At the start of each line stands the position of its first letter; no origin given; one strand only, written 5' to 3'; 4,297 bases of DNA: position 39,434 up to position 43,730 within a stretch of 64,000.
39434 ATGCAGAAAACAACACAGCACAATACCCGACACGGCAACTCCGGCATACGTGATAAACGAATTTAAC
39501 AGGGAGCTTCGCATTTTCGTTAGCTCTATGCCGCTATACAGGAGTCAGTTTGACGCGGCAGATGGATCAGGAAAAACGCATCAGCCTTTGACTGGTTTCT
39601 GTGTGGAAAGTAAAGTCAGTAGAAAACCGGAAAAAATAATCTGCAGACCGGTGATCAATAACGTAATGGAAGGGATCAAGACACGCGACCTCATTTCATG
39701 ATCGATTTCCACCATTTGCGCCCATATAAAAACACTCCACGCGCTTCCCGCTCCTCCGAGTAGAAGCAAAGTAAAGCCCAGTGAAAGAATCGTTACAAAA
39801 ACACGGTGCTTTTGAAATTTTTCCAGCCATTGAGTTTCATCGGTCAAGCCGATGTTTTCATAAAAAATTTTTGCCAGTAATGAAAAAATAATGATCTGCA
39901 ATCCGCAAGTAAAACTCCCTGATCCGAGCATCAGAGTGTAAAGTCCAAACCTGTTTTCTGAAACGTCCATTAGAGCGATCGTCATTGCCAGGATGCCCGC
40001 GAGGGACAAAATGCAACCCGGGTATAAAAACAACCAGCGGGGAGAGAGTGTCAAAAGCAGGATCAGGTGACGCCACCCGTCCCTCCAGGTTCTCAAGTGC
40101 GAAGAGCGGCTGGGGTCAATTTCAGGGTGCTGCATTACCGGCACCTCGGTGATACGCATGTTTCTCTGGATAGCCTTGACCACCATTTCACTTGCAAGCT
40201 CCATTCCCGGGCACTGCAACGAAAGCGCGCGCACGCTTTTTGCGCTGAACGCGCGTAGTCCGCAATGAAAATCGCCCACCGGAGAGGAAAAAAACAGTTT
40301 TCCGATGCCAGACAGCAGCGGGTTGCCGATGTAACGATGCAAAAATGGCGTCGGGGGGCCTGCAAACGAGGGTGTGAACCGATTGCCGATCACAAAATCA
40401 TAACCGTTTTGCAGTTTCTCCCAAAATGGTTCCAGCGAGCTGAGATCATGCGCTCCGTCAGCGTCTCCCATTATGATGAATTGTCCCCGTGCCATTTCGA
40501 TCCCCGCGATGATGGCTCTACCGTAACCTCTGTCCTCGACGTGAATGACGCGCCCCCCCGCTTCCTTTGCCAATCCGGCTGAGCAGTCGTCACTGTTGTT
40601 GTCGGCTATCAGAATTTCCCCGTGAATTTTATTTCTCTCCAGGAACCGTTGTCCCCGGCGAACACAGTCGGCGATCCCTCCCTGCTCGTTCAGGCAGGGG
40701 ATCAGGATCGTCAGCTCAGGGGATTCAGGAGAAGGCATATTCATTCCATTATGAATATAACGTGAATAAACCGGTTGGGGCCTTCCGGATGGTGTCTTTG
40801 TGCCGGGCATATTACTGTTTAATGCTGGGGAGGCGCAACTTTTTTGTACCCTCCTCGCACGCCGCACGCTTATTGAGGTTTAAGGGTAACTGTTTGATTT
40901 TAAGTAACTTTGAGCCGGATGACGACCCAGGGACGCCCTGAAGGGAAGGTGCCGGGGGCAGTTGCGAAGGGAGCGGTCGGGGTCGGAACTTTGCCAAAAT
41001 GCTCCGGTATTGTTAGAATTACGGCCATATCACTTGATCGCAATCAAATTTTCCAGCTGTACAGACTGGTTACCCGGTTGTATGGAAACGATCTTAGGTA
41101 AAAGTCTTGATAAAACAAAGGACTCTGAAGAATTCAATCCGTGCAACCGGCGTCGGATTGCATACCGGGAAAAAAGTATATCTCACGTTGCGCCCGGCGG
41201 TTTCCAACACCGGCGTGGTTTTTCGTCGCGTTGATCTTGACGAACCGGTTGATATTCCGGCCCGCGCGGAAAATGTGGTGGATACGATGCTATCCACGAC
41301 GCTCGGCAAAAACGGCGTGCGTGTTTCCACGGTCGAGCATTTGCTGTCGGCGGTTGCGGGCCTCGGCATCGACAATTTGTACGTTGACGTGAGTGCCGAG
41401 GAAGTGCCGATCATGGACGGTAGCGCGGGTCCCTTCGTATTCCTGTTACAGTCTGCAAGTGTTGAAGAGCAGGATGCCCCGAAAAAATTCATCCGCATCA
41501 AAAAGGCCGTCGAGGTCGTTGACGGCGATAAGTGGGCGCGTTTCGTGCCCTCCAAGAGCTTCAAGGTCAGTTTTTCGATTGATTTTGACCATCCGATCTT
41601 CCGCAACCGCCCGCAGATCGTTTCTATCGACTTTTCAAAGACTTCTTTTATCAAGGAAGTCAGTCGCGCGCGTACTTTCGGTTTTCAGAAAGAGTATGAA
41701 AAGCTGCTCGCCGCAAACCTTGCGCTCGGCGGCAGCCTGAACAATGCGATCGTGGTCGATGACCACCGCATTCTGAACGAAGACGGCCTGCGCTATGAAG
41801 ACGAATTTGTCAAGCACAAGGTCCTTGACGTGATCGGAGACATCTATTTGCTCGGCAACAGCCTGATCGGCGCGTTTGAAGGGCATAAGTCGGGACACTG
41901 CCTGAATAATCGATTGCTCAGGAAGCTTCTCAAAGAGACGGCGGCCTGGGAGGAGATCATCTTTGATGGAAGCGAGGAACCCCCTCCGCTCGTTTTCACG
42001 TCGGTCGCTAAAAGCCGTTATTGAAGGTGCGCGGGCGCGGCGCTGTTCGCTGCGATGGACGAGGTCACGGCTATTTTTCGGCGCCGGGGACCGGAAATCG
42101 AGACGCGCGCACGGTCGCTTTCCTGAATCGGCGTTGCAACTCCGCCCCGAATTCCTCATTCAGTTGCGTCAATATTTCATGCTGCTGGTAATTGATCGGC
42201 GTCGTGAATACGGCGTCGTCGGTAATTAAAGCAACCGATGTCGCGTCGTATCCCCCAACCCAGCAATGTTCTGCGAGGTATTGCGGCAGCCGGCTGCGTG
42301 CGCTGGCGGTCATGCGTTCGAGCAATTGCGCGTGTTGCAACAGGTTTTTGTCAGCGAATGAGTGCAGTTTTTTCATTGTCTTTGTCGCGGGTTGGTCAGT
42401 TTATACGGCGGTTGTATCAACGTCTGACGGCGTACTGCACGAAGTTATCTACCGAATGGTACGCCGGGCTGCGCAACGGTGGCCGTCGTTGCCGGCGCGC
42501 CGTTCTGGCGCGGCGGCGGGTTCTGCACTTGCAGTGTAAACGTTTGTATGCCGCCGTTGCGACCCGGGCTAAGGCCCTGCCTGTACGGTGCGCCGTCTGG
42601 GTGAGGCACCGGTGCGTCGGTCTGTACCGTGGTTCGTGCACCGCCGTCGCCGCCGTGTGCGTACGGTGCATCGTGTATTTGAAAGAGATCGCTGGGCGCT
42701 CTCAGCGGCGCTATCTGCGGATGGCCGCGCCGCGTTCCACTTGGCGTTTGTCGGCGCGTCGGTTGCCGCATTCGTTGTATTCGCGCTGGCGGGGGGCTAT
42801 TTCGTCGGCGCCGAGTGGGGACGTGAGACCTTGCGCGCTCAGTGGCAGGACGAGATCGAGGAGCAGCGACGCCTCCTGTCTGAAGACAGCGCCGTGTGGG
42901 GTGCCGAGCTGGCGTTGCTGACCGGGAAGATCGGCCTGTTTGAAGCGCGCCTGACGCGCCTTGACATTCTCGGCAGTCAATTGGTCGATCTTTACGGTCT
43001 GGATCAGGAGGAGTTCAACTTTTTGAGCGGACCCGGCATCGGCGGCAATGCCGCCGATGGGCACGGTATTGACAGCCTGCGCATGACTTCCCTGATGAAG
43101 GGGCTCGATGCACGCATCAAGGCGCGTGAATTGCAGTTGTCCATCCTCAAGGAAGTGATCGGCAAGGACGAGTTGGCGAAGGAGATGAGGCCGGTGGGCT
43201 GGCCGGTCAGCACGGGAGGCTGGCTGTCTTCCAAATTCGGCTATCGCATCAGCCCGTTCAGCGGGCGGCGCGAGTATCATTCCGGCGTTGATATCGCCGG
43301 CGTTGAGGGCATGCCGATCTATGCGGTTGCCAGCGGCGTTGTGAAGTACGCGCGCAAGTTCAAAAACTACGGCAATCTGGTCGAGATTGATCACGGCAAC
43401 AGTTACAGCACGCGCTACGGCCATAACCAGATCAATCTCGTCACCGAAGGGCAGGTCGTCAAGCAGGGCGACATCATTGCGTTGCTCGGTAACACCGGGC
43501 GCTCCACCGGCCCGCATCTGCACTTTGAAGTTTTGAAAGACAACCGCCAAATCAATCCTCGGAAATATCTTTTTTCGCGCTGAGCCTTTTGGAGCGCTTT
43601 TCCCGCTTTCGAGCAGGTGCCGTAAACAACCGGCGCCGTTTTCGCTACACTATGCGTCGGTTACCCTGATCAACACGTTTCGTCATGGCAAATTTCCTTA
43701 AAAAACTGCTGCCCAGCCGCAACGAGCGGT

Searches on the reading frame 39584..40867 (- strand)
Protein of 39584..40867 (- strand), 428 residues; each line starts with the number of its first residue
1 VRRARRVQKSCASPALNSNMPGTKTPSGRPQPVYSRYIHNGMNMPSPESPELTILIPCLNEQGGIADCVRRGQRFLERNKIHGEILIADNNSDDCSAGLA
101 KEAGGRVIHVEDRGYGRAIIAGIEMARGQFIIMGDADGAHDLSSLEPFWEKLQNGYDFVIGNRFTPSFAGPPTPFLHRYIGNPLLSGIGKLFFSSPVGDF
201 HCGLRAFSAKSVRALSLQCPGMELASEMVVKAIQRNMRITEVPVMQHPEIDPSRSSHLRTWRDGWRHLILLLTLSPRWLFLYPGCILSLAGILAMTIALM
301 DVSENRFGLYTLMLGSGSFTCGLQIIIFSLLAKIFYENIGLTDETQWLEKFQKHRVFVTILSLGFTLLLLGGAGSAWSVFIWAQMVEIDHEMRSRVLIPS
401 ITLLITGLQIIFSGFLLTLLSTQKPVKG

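Call 71: search_protein_families(library=pfam, proteins=[window:39584-40867:-], max_evalue=0.001)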
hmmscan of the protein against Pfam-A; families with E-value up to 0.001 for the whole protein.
window:39584-40867:- (428 aa): 1 family
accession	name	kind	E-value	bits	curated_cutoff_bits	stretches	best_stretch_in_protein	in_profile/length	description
PF00535.33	Glycos_transf_2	-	1.1e-19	71.5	23.3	1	53-213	1-165/168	Glycosyl transferase family 2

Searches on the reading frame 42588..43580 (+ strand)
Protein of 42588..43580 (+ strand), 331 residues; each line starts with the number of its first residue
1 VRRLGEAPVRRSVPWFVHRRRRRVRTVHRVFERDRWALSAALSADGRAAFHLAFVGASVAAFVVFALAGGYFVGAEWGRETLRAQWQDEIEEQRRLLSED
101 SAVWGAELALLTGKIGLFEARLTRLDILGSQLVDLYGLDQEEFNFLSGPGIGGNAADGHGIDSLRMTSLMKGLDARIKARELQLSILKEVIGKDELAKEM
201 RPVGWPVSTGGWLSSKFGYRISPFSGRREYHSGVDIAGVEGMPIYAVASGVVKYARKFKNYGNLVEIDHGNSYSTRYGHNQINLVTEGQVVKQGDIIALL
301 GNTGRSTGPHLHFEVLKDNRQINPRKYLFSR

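Call 70: search_protein_families(library=pfam, proteins=[window:42588-43580:+], max_evalue=0.001)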
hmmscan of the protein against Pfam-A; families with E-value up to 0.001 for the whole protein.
window:42588-43580:+ (331 aa): 2 families
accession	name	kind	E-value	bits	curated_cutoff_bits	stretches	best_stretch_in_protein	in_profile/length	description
PF01551.29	Peptidase_M23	-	7e-34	116.3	28.7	1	230-324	2-96/96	Peptidase family M23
PF13533.13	Biotin_lipoyl_2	-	0.0009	19.5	29.8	0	285-298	16-29/32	Biotin-lipoyl like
